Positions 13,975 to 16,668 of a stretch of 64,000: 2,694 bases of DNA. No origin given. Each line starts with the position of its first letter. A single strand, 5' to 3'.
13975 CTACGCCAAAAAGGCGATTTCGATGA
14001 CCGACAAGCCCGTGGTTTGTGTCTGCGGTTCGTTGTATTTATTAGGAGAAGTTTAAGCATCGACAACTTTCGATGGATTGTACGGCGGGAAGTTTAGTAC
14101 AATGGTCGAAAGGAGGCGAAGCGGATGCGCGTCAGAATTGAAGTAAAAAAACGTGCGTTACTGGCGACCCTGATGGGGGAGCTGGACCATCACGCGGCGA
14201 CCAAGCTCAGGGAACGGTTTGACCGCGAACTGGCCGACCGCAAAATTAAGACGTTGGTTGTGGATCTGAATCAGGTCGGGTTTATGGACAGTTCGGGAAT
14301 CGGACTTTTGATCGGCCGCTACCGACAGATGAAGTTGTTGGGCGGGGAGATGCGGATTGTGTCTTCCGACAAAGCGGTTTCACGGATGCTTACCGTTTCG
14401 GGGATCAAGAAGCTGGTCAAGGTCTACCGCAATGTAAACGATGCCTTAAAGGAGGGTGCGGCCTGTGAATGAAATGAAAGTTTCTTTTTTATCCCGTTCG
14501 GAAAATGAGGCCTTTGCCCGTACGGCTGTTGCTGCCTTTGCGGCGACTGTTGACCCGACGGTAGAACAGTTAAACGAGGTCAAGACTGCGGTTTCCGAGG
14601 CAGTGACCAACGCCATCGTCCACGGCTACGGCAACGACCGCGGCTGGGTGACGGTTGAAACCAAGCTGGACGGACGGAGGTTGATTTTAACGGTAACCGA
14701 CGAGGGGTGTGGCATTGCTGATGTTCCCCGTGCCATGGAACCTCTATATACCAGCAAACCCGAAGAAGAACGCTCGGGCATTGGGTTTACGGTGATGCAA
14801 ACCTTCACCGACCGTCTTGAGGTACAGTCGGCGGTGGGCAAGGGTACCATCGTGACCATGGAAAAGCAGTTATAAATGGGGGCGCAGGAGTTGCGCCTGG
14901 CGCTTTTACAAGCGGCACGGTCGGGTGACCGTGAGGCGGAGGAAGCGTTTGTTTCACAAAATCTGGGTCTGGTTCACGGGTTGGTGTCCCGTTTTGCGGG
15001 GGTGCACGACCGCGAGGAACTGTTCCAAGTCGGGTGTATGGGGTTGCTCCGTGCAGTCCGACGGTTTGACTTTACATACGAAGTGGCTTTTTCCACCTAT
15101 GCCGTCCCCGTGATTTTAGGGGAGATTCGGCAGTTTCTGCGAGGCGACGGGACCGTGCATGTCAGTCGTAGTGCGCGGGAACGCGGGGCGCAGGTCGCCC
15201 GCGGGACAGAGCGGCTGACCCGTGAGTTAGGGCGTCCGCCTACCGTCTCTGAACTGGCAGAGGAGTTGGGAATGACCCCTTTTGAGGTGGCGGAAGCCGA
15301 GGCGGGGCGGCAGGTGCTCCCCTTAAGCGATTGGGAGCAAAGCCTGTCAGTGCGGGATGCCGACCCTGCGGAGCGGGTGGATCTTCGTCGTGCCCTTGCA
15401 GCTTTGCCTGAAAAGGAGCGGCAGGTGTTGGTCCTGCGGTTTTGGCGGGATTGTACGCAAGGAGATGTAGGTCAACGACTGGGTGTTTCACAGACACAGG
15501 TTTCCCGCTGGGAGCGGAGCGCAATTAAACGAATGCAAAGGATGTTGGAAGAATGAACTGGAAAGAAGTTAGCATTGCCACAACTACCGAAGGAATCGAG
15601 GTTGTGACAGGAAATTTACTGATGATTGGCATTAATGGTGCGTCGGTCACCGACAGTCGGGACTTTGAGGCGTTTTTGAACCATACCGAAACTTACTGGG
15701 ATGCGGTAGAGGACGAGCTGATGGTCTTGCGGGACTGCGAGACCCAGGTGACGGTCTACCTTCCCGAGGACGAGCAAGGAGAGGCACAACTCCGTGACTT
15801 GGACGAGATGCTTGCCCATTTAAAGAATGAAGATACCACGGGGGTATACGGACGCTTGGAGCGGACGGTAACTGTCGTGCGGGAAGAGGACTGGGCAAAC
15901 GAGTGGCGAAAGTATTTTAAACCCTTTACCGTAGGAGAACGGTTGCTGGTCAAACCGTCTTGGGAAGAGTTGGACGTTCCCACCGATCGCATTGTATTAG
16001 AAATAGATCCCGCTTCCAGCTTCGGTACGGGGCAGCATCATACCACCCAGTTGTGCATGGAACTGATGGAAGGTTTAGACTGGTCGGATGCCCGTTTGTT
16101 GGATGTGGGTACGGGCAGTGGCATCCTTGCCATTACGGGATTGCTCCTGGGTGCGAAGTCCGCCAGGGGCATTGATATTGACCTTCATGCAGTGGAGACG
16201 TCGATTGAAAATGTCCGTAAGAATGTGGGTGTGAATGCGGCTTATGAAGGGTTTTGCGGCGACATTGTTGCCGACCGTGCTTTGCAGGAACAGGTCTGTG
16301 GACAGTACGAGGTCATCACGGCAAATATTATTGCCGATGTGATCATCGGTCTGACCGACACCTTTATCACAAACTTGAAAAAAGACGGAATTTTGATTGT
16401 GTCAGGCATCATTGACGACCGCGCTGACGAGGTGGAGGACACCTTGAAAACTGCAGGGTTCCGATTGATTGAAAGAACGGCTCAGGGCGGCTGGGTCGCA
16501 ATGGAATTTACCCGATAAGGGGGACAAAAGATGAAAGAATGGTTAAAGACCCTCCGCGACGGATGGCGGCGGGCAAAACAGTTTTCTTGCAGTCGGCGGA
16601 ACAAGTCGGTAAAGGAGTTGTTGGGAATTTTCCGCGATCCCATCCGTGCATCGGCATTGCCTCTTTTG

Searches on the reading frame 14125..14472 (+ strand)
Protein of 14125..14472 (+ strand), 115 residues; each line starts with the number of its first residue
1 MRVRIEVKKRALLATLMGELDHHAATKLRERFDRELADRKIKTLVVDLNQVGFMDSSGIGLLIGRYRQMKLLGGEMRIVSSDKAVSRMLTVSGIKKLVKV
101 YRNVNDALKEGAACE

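Call 60: search_protein_families(library=pfam, proteins=[window:14125-14472:+], max_evalue=0.00001)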
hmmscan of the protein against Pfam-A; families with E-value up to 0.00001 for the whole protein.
window:14125-14472:+ (115 aa): 2 families
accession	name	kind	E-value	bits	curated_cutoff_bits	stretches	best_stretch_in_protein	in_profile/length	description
PF01740.26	STAS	-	3.9e-24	84.9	22.6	1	4-107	3-106/106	STAS domain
PF13466.11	STAS_2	-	4.2e-13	49.7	29.2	1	16-94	3-79/80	STAS domain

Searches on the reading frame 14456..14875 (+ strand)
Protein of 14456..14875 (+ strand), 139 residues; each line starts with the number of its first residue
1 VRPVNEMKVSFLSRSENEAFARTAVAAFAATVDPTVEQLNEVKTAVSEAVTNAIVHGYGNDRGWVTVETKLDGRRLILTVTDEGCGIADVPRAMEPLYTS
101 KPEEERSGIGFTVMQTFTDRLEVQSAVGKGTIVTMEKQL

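Call 60: search_protein_families(library=pfam, proteins=[window:14456-14875:+], max_evalue=0.00001)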
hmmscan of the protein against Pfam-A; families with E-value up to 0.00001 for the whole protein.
window:14456-14875:+ (139 aa): 2 families
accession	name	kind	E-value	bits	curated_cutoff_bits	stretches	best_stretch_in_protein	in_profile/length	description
PF13581.12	HATPase_c_2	-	8.1e-23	81.3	27.4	1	13-137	3-127/127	Histidine kinase-like ATPase domain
PF02518.31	HATPase_c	-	2.6e-16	60.5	26.4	1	41-136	5-106/111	Histidine kinase-, DNA gyrase B-, and HSP90-like ATPase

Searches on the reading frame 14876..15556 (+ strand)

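Call 61: search_protein_families(library=pfam, proteins=[window:14876-15556:+], max_evalue=0.00001)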
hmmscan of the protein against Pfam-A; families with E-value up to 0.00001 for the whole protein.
window:14876-15556:+ (226 aa): 6 families
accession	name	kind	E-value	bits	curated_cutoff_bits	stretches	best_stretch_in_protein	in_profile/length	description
PF04545.22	Sigma70_r4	-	1.2e-16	60.4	24.1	1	173-221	1-49/50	Sigma-70, region 4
PF04542.20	Sigma70_r2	-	6.4e-14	51.9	24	1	26-90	2-67/71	Sigma-70 region 2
PF04539.22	Sigma70_r3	-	3.8e-10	40.2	25.3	1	102-141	1-40/78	Sigma-70 region 3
PF08281.18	Sigma70_r4_2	-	7.1e-10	38.8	25.7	1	168-212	2-46/54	Sigma-70, region 4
PF13560.12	HTH_31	-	5.6e-09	36.6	27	0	123-169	16-63/64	Helix-turn-helix domain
PF01381.28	HTH_3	-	3e-06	27.6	23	0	191-215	8-32/55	Helix-turn-helix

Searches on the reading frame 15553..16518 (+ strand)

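Call 61: search_protein_families(library=pfam, proteins=[window:15553-16518:+], max_evalue=0.00001)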
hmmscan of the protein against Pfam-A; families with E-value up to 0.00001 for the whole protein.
window:15553-16518:+ (321 aa): 1 family
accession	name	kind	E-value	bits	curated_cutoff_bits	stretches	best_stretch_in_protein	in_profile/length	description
PF06325.19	PrmA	-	1e-73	248.9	22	1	2-320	1-294/296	Ribosomal protein L11 methyltransferase (PrmA)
